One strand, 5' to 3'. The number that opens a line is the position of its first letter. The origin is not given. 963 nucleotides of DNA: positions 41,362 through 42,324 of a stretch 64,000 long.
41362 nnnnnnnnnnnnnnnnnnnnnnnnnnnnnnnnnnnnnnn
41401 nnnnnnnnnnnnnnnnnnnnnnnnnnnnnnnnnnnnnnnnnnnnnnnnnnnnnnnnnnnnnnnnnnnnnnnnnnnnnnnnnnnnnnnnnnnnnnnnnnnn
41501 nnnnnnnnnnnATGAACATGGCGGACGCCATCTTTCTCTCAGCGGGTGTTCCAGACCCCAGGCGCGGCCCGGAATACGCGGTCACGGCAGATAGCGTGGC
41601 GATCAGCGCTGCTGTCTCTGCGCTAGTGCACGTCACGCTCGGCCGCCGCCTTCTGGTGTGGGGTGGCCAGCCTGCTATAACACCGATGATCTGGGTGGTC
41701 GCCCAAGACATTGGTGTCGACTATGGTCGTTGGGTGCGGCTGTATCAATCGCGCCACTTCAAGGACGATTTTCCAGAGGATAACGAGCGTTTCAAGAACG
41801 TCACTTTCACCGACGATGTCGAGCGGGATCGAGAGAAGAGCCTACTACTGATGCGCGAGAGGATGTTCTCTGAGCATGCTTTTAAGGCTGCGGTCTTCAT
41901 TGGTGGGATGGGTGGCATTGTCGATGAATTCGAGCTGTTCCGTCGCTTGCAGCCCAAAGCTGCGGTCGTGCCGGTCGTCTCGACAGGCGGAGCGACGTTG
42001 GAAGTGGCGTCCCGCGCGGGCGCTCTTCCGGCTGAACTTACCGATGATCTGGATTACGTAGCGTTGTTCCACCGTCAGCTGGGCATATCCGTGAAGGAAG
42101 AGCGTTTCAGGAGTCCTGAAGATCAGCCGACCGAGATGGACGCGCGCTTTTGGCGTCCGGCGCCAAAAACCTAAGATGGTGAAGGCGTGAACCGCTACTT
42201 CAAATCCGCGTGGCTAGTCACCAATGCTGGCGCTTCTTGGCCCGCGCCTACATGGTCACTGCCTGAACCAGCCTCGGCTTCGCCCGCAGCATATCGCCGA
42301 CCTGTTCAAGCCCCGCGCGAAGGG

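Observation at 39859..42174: Thoeris-like three-gene cassette: ThsB-type TIR, a multidomain TIR protein and an effector-less stand-alone SLOG protein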

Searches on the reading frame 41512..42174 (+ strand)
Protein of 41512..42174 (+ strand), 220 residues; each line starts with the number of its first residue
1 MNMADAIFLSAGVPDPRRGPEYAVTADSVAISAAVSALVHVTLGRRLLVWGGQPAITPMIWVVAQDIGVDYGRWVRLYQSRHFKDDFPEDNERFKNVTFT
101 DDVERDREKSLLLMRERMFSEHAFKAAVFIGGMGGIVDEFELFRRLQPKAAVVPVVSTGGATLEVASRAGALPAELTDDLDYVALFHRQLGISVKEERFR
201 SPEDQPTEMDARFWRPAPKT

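Call 4: search_protein_families(library=pfam, proteins=[window:41512-42174:+], max_evalue=1)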
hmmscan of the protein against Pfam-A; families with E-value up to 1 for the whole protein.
window:41512-42174:+ (220 aa): 1 family
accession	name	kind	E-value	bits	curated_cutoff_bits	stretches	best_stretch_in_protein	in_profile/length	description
PF18180.6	LD_cluster3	-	2e-80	268.9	25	1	21-190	1-170/170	SLOG cluster3 family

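Call 5: search_protein_families(library=padloc, proteins=[window:41512-42174:+], max_evalue=1)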
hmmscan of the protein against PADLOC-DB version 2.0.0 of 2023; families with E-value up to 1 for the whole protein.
window:41512-42174:+ (220 aa): 1 family
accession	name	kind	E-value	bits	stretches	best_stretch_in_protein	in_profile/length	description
PDLC02777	SspC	-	0.059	9.4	1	58-116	1027-1080/1097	SspC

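Call 21: find_homologous_proteins(query=window:41512-42174:+, max_evalue=0.001)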
Query window:41512-42174:+ (220 aa): 1624 proteins with E <= 0.001 among 2204 candidates; the best 120 are listed.
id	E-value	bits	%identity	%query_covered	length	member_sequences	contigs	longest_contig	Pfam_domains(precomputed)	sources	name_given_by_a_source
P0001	1.4e-142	490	100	100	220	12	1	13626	PF18180.7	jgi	-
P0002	9.4e-128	442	89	99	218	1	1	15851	PF18180.7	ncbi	-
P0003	1.0e-127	442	89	99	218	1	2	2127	PF18180.7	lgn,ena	-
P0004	9.1e-127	439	89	99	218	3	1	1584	PF18180.7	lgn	-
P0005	7.2e-125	432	88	99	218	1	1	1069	PF18180.7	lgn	-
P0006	1.9e-123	428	87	99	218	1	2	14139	PF18180.7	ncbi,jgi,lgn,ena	-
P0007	2.9e-123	427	85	99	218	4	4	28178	PF18180.7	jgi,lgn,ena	jgi:hypothetical protein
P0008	5.7e-123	426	87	99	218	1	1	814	PF18180.7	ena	-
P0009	1.3e-122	425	85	100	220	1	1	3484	PF18180.7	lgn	-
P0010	1.3e-122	425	85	99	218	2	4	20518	PF18180.7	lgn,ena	-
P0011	3.4e-122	424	86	99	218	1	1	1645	PF18180.7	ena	-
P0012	6.3e-122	423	85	99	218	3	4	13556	PF18180.7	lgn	-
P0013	6.6e-122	423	86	97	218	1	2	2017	PF18180.7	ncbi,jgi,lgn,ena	jgi:hypothetical protein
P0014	1.3e-121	422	85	99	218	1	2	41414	PF18180.7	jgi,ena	-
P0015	1.5e-121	422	84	99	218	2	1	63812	PF18180.7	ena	-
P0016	2.1e-121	421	84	99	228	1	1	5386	PF18180.7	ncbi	-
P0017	2.2e-121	421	83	99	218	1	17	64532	PF18180.7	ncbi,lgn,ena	-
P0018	2.4e-121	421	84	99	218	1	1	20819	PF18180.7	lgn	-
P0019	2.7e-121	421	83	99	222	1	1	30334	PF18180.7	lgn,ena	-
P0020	7.6e-121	419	86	98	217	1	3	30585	PF18180.7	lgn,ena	-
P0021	1.3e-120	419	85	97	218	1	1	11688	PF18180.7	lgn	-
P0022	1.6e-120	418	86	98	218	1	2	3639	PF18180.7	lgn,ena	-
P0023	1.6e-120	418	86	97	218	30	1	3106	PF18180.7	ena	-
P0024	4.7e-120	417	83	99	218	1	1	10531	PF18180.7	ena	-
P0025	5.3e-120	417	84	99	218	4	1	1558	PF18180.7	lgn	-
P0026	8.4e-120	416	83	99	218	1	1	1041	PF18180.7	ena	-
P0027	1.1e-119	416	85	97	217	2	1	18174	PF18180.7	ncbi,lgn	ncbi:MAG: hypothetical protein WA840_18885 [Caulobacteraceae bacterium]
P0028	1.2e-119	415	83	99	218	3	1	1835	PF18180.7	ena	-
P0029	1.5e-119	415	84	100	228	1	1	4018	PF18180.7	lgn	-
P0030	1.5e-119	415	83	99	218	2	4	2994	PF18180.7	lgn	-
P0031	1.8e-119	415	84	98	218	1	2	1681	PF18180.7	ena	-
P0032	2.1e-119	415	83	99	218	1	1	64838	PF18180.7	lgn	-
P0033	2.2e-119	415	84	99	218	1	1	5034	PF18180.7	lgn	-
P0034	2.7e-119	414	82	99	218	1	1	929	PF18180.7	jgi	jgi:hypothetical protein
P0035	3.0e-119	414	83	99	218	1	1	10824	PF18180.7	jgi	jgi:hypothetical protein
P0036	4.2e-119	414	84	99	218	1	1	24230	PF18180.7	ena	-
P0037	4.6e-119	413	83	99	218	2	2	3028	PF18180.7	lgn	-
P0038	4.9e-119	413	83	99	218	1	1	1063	PF18180.7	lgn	-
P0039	5.2e-119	413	82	99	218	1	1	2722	PF18180.7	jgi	-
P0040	5.4e-119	413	82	99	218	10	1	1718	PF18180.7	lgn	-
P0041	6.3e-119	413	82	99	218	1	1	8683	PF18180.7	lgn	-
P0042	7.1e-119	413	82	99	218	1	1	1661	PF18180.7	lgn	-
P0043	8.5e-119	413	82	99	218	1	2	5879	PF18180.7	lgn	-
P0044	2.4e-118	411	82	99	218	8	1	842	PF18180.7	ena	-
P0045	3.1e-118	411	82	99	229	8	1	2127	PF18180.7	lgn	-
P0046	5.3e-118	410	84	97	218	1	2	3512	PF18180.7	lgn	-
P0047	1.1e-117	409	83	99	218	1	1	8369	PF18180.7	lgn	-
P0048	1.1e-117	409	82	99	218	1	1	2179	PF18180.7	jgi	jgi:hypothetical protein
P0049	1.1e-117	409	81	99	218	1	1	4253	PF18180.7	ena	-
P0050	1.6e-117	408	82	99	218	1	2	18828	PF18180.7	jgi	-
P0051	1.8e-117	408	81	99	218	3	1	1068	PF18180.7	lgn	-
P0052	2.4e-117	408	83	97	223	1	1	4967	PF18180.7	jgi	jgi:hypothetical protein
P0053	5.3e-117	407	82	99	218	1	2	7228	PF18180.7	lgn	-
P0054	3.0e-116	404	79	100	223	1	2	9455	PF18180.7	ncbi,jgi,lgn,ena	-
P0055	3.2e-116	404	81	99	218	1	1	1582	PF18180.7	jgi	jgi:hypothetical protein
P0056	3.2e-116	404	83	97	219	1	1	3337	PF18180.7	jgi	jgi:SLOG cluster3 family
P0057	3.5e-116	404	82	97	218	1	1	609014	PF18180.7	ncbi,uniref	ncbi:hypothetical protein [Microvirga sp. M2]|uniref:SLOG domain-containing protein n=1 Tax=Microvir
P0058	3.9e-116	404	81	99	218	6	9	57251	PF18180.7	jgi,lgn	jgi:hypothetical protein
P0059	4.6e-116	404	80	100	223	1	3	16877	PF18180.7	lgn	-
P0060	4.9e-116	404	83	97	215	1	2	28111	PF18180.7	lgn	-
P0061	6.1e-116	403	81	99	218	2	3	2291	PF18180.7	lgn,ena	-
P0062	7.1e-116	403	81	99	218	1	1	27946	PF18180.7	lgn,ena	-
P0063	1.5e-115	402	81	99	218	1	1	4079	PF18180.7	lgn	-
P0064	1.8e-115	402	81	99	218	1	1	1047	PF18180.7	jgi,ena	-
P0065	1.9e-115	402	80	98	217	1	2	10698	PF18180.7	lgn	-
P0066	2.0e-115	402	81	99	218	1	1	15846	PF18180.7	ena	-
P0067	3.1e-115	401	81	97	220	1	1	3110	PF18180.7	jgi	jgi:hypothetical protein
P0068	3.6e-115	401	80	98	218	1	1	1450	PF18180.7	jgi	jgi:hypothetical protein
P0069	3.8e-115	401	79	100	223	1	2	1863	PF18180.7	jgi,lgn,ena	jgi:hypothetical protein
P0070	4.3e-115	400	83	97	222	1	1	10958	PF18180.7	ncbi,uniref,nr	ncbi:hypothetical protein M2323_004627 [Rhodoblastus acidophilus]|uniref:SLOG domain-containing prot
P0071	4.8e-115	400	82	97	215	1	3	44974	PF18180.7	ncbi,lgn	-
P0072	4.9e-115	400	80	99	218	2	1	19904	PF18180.7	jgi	-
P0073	5.5e-115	400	79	99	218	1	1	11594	PF18180.7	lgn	-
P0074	5.8e-115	400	81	100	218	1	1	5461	PF18180.7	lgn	-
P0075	8.9e-115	399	79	100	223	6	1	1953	PF18180.7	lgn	-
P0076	1.9e-114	398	78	100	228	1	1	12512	PF18180.7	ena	-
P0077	2.0e-114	398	80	98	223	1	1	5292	PF18180.7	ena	-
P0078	2.9e-114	398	81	98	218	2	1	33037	PF18180.7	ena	-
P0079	3.2e-114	398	78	99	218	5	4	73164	PF18180.7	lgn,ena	-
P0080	3.4e-114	398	81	98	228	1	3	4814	PF18180.7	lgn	-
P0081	4.5e-114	397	80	99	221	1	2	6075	PF18180.7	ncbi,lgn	-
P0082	4.6e-114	397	80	99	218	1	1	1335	PF18180.7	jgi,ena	-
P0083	4.3e-113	394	79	99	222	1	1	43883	PF18180.7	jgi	jgi:hypothetical protein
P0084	7.7e-113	393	78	99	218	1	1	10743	PF18180.7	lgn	-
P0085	8.0e-113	393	79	98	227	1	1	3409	PF18180.7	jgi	jgi:hypothetical protein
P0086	1.8e-112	392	79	99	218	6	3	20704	PF18180.7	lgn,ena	-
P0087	1.9e-112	392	78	98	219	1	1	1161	PF18180.7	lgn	-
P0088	2.1e-112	392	77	98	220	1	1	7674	PF18180.7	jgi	jgi:hypothetical protein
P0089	2.4e-112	392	78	98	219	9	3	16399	PF18180.7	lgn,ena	-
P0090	3.4e-112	391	78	99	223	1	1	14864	PF18180.7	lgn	-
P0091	3.6e-112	391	78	99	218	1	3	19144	PF18180.7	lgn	-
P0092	5.3e-112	390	76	99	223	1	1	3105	PF18180.7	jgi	jgi:hypothetical protein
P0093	5.5e-112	390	79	97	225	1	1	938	PF18180.7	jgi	jgi:hypothetical protein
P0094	6.6e-112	390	79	98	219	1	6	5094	PF18180.7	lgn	-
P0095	1.5e-111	389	77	98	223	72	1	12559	PF18180.7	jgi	-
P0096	1.8e-111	389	79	98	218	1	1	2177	PF18180.7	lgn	-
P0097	2.3e-111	388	78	98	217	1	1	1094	PF18180.7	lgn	-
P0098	3.3e-111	388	78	98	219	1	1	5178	PF18180.7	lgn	-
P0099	4.6e-111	387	79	98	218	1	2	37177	PF18180.7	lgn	-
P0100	5.0e-111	387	78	98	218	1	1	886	PF18180.7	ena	-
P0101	6.0e-111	387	77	98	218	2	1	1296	PF18180.7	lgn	-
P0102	7.6e-111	387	76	98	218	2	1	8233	PF18180.7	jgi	-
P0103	2.7e-110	385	79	97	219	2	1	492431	PF18180.7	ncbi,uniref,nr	ncbi:hypothetical protein [Pyxidicoccus trucidator]|uniref:SLOG domain-containing protein n=1 Tax=Py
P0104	3.0e-110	385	79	97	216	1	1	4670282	PF18180.7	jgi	jgi:hypothetical protein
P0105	3.7e-110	384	76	99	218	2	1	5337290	PF18180.7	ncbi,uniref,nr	ncbi:SLOG domain-containing protein [Methylorubrum sp. SL192]|uniref:SLOG domain-containing protein 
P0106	6.7e-110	384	75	99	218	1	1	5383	PF18180.7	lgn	-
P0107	8.5e-110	383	78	98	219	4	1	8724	PF18180.7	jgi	jgi:SLOG cluster3 family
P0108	1.1e-109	383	75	98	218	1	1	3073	PF18180.7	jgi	jgi:hypothetical protein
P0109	3.9e-109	381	76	97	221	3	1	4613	PF18180.7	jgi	jgi:hypothetical protein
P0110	5.1e-109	381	78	97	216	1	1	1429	PF18180.7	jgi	jgi:hypothetical protein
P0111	5.8e-109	380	72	99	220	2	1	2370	PF18180.7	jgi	-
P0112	6.3e-109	380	76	97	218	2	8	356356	PF18180.7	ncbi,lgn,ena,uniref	ncbi:SLOG domain-containing protein [Limimaricola cinnabarinus]|uniref:SLOG domain-containing protei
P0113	8.3e-109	380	75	99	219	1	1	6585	PF18180.7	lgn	-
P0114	9.5e-109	380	77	98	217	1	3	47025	PF18180.7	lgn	-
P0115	1.0e-108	380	76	97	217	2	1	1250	PF18180.7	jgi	jgi:hypothetical protein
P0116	1.2e-108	379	79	97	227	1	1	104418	PF18180.7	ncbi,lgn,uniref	ncbi:hypothetical protein [Methylobacterium sp. 1030]|uniref:SLOG domain-containing protein n=1 Tax=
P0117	1.3e-108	379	79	97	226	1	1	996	PF18180.7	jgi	jgi:hypothetical protein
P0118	2.3e-108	378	78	97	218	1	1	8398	PF18180.7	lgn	-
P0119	3.0e-108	378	76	98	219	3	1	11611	PF18180.7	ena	-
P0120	3.7e-108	378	77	98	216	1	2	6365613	PF18180.7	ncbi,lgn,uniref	ncbi:hypothetical protein [Mesorhizobium sp. LjRoot246]|uniref:SLOG domain-containing protein n=1 Ta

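Call 23: find_related_loci(query=A1, collection=genome_contigs, flank=6000)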
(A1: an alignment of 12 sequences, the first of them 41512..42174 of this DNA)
Query A1 (220 aa) in genome_contigs; peptide patterns used: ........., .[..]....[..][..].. (x = any residue, [..] = any of these).
116 stretches matched a pattern; 103 encode a relative of the query (tblastn E <= 1e-3); the best 80 are kept; 80 distinct loci.
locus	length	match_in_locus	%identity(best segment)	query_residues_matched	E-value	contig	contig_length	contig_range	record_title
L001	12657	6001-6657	82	1-219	2e-124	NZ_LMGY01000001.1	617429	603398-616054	Pseudoxanthomonas sp. Root630 contig_1, whole genome shotgun sequence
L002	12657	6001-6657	81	1-219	2e-124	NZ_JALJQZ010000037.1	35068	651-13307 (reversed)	Rhizobium lemnae strain TBRC_L6-16 NODE_37_length_35068_cov_276.740562, whole genome shotgun sequence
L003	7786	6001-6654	84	1-219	5e-124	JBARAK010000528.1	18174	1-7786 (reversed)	MAG: Caulobacteraceae bacterium isolate MFD10902_ilm_asm_bin14 k127_361450, whole genome shotgun sequence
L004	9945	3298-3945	82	1-216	8e-121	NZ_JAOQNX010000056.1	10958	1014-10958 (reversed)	Rhodoblastus acidophilus strain MO Ga0394271_56, whole genome shotgun sequence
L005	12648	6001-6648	81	1-216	2e-116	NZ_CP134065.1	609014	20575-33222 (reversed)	Microvirga sp. M2 plasmid unnamed2, complete sequence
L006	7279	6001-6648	77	1-216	1e-115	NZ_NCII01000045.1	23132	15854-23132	MAG: Novosphingobium sp. 17-62-19 lw04302015_17_scaffold_344, whole genome shotgun sequence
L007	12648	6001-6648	77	1-216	1e-115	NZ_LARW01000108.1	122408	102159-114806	Sphingomonas sp. SRS2 contig108, whole genome shotgun sequence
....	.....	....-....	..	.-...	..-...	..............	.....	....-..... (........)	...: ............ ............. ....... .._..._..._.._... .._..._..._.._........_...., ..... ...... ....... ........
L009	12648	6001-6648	76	1-216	3e-114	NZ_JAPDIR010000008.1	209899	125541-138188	Sphingomonas sp. CBMAI 2297 NODE_8_length_209899_cov_84.658943, whole genome shotgun sequence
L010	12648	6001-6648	76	1-216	3e-114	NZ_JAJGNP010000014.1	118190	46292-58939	Sphingobium soli strain FXH275-2 NODE_14_length_118190_cov_147.900273, whole genome shotgun sequence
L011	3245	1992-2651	72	1-220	3e-117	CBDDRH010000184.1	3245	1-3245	uncultured bacterium isolate s14_5 genome assembly, contig: k141_752538, whole genome shotgun sequence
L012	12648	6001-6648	75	1-216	2e-114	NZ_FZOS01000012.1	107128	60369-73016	Sphingomonas laterariae strain LNB2, whole genome shotgun sequence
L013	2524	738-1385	75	1-216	9e-119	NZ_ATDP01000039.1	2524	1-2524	Sphingobium lactosutens DS20 contig039, whole genome shotgun sequence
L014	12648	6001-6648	75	1-216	8e-114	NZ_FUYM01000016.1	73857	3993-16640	Rhizorhabdus histidinilytica strain UM2, whole genome shotgun sequence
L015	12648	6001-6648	75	1-216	8e-114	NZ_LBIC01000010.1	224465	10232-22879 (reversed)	Sphingobium chungbukense strain DJ77 contig00010, whole genome shotgun sequence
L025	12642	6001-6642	72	3-216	7e-106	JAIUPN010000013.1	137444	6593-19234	MAG: Proteobacteria bacterium isolate SPHING1 3300009517-bin.38~Ga0102832_1000213, whole genome shotgun sequence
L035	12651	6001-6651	75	3-219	8e-101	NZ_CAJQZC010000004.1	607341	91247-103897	Paraburkholderia saeva strain LMG 31841 isolate LMG 31841, whole genome shotgun sequence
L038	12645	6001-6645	67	2-216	2e-99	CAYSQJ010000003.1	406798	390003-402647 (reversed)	MAG TPA_asm: uncultured Bordetella sp. isolate SRP329715_co2_8 genome assembly, contig: NODE_20_length_406798_cov_59.295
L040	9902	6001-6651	67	3-220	1e-98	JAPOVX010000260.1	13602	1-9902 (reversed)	MAG: Rhodobacteraceae bacterium isolate COS2_bin_10 NODE_1259_length_13602_cov_9.77855, whole genome shotgun sequence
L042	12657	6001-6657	67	2-220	6e-98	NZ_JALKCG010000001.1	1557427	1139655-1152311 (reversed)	Ancylobacter koreensis strain Jip08 NODE_1_length_1557427_cov_68.533719, whole genome shotgun sequence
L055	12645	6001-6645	65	3-217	2e-93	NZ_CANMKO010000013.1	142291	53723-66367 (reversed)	Uncultured Pelagimonas sp. isolate 533.fasta NODE_13, whole genome shotgun sequence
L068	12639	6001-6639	59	1-213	5e-83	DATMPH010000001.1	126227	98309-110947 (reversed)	MAG TPA_asm: Rhizomicrobium sp. isolate SMAG_U12897 k141_571418, whole genome shotgun sequence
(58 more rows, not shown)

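Call 42: search_protein_families(library=ncbifam, proteins=[window:41512-42174:+], max_evalue=1)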
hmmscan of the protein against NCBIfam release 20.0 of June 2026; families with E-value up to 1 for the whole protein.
window:41512-42174:+ (220 aa): 1 family
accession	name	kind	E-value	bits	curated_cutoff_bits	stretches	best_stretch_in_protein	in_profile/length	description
NF058525.1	Thoeris_type3_ThcA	equivalog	6.8e-78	260.6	110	1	7-190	1-184/184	Thoeris type III anti-phage system protein ThcA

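Call 43: search_protein_families(library=phrogs, proteins=[window:41512-42174:+], max_evalue=0.001)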
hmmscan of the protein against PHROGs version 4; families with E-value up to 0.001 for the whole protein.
window:41512-42174:+ (220 aa): 0 families

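Call 47: predict_structure(alignment_id=A3)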
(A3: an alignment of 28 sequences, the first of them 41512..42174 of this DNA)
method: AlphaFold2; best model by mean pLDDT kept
length: 220 residues; sequences in the alignment: 28
mean_pLDDT: 84.3   pTM: 0.84
mean pLDDT of the five models: 84.3, 82.5, 75.8, 71.7, 45.7
residues with pLDDT >= 90: 76; 70-90: 128; 50-70: 14; < 50: 2
segments of 3 or more residues with pLDDT < 50: none
pLDDT, mean of each block of 10 residues (from residue 1): 72 84 92 93 88 77 87 83 70 74 75 86 91 87 93 94 93 86 92 80 83 73
secondary structure, 60 per line:
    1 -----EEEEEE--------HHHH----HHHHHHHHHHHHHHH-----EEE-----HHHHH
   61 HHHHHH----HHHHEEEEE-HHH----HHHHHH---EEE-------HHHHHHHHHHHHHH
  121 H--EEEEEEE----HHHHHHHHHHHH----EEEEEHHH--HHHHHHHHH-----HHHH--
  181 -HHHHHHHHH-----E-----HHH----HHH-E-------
elements in order: E6-11 H20-23 H28-42 E48-50 H56-66 H71-74 E75-79 H88-93 E97-99 H107-121 E124-130 H135-146 E151-155 H161-169 H175-178 H182-190

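Call 50: fold_search(model_id=the predicted structure, library=pdb)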
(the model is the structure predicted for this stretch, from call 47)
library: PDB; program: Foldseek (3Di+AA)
matches with E <= 10: 1191; with E <= 0.001: 0
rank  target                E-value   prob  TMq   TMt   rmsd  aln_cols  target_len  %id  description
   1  4ljk_F                9.3e-03  0.98  0.48  0.48   5.3       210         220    8  Structural insights into the unique single-stranded DNA binding mode of DNA processing protein A from Helicobacter pyl (released 2014-01-01)
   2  3bgk                  1.5e-02  0.92  0.32  0.27   6.6       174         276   13  The crystal structure of hypothetic protein SMU.573 from Streptococcus mutans (released 2008-12-16)
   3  8sxy_A                1.9e-02  0.69  0.31  0.22  10.9       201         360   10  X-ray crystal structure of UDP- 2,3-diacetamido-2,3-dideoxy-glucuronic acid-2-epimerase from Thermus thermophilus stra (released 2023-09-13)
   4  5du2_B                1.9e-02  0.69  0.34  0.22  14.6       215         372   11  Structural analysis of EspG2 glycosyltransferase (released 2015-10-14)
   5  1iir                  2.4e-02  0.28  0.24  0.16  11.8       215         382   10  Crystal Structure of UDP-glucosyltransferase GtfB (released 2001-07-18)
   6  1weh_A                2.5e-02  0.80  0.39  0.47   7.2       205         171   16  Crystal structure of the conserved hypothetical protein TT1887 from Thermus thermophilus HB8 (released 2004-11-25)
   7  1xcf_A                2.9e-02  0.38  0.29  0.27  11.1       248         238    8  Crystal structure of P28L/Y173F tryptophan synthase alpha-subunits from Escherichia coli (released 2004-11-02)
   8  6dan_A                2.9e-02  0.23  0.21  0.16  11.6       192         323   11  PhdJ WT 2 Angstroms resolution (released 2019-04-10)
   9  4y96_A                3.1e-02  0.28  0.23  0.21   9.7       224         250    9  Crystal structure of Triosephosphate Isomerase from Gemmata obscuriglobus (released 2015-07-15)
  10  8sxw_D                3.5e-02  0.60  0.31  0.22  10.8       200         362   10  X-ray crystal structure of UDP- 2,3-diacetamido-2,3-dideoxy-glucuronic acid-2-epimerase from Thermus thermophilus stra (released 2023-09-13)
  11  7vlb_A                3.5e-02  0.51  0.32  0.20  11.2       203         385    8  Crystal structure of UGT109A1 from Bacillus (released 2022-10-05)
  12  5du2_A                3.7e-02  0.60  0.33  0.22  13.2       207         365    9  Structural analysis of EspG2 glycosyltransferase (released 2015-10-14)
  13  3ia7_A                3.7e-02  0.47  0.32  0.20  14.5       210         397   13  Crystal Structure of CalG4, the Calicheamicin Glycosyltransferase (released 2010-06-02)
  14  1zpt_A                3.7e-02  0.30  0.29  0.25   9.5       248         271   10  Escherichia coli Methylenetetrahydrofolate Reductase (reduced) complexed with NADH, pH 7.25 (released 2005-08-09)
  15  8sxy_B                3.9e-02  0.60  0.31  0.22  11.1       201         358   11  X-ray crystal structure of UDP- 2,3-diacetamido-2,3-dideoxy-glucuronic acid-2-epimerase from Thermus thermophilus stra (released 2023-09-13)
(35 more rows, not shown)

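Call 59: search_protein_families(library=ncbifam, proteins=[L001:6673-7290:+, L007:6683-7234:-, L025:3637-4794:+, L025:6700-7191:-, L040:4076-4705:+, L035:6848-7375:-, L038:4053-4706:+, L055:4221-4838:+, L068:4142-4834:+, L042:4209-4805:+], max_evalue=0.01)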
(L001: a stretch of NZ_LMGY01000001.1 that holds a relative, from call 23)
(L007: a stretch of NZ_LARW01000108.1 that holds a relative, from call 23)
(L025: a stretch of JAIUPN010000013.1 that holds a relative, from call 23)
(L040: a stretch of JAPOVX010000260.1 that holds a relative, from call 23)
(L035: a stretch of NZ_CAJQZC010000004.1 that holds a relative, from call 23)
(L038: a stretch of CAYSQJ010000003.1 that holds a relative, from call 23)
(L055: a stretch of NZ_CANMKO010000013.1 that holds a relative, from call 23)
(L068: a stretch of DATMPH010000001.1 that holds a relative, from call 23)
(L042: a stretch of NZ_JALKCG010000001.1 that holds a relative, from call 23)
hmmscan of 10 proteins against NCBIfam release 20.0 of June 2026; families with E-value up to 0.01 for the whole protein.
L001:6673-7290:+ (206 aa): 1 family
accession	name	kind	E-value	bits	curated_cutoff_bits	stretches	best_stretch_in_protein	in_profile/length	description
NF058526.1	Thoeris_type3_ThcB4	equivalog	0.00026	20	220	1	41-133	130-215/375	Thoeris type III anti-phage system protein ThcB4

L007:6683-7234:- (184 aa): 0 families

L025:3637-4794:+ (386 aa): 0 families

L025:6700-7191:- (164 aa): 0 families

L040:4076-4705:+ (210 aa): 0 families

L035:6848-7375:- (176 aa): 0 families

L038:4053-4706:+ (218 aa): 0 families

L055:4221-4838:+ (206 aa): 0 families

L068:4142-4834:+ (231 aa): 0 families

L042:4209-4805:+ (199 aa): 0 families
